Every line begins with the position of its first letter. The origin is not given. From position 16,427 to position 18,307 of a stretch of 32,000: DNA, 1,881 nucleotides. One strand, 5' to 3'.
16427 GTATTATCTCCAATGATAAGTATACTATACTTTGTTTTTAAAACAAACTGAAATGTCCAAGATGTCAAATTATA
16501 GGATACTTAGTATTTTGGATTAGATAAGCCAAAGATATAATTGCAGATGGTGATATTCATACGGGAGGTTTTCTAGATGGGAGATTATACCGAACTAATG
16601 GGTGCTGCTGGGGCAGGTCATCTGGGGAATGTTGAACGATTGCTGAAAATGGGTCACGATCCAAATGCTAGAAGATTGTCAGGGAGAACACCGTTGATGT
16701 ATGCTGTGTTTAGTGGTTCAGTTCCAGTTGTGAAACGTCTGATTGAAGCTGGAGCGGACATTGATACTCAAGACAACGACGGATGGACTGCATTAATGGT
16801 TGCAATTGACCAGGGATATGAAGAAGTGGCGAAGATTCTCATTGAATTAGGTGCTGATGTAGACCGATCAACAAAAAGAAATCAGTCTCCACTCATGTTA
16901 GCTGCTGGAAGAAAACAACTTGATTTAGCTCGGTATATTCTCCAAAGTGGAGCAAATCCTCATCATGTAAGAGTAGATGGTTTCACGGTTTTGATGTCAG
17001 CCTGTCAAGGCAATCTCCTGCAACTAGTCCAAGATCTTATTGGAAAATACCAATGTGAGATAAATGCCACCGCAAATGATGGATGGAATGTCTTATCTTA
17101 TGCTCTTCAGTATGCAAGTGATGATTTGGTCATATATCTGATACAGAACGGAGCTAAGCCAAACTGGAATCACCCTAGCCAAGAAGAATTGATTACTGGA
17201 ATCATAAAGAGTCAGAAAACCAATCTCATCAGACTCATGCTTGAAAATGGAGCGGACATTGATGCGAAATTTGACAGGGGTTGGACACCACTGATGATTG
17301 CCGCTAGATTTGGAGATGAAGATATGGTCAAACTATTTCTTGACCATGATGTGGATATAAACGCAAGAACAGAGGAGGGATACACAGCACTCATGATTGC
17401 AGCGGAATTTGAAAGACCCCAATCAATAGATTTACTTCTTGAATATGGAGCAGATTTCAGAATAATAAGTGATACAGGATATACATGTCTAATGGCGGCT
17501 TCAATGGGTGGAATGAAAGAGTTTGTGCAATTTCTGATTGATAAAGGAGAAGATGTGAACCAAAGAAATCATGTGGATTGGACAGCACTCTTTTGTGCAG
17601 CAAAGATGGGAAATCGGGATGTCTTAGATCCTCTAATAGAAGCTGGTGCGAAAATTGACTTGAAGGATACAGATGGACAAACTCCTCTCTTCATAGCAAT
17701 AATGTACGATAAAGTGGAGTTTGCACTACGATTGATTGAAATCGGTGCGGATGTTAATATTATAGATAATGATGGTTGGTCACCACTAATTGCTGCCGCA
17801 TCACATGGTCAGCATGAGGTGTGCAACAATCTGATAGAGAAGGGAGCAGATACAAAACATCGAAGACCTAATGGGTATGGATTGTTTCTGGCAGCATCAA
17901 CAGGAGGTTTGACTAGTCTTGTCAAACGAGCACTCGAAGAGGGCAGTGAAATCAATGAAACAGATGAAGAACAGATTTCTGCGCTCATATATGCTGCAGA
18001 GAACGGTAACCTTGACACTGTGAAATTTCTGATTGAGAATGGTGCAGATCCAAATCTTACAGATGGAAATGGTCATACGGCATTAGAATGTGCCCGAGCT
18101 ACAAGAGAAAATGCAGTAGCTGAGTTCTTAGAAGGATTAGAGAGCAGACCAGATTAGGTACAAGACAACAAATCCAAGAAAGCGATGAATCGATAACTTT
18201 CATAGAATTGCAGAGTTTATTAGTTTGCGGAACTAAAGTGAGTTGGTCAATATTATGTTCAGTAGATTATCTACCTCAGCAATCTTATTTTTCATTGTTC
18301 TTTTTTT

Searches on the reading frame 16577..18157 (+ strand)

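Call 13: search_protein_families(library=pfam, proteins=[window:16577-18157:+], max_evalue=0.001)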
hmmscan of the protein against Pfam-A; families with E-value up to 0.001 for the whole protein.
window:16577-18157:+ (526 aa): 7 families
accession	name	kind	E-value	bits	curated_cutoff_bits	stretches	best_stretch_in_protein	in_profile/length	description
PF12796.13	Ank_2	-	4.9e-103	338.4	27.3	6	7-97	1-88/90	Ankyrin repeats (3 copies)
PF00023.36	Ank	-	1.4e-95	308.1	21.1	7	235-265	2-32/33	Ankyrin repeat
PF13637.12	Ank_4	-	6.8e-79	258.5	22.7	10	212-255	7-50/50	Ankyrin repeats (many copies)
PF13606.12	Ank_3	-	9e-77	243.1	22.3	3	235-263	2-30/30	Ankyrin repeat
PF13857.12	Ank_5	-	1e-62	207.8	27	6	221-275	1-56/56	Ankyrin repeats (many copies)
PF24521.3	Ank_KRIT1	-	6.7e-14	52.3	80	0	40-130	22-114/149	KRIT1 ankyrin-repeats domain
PF23745.1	ANK_LRRK2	-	2.2e-09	37.7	27.5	0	75-133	37-95/130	LRRK2 ANK repeat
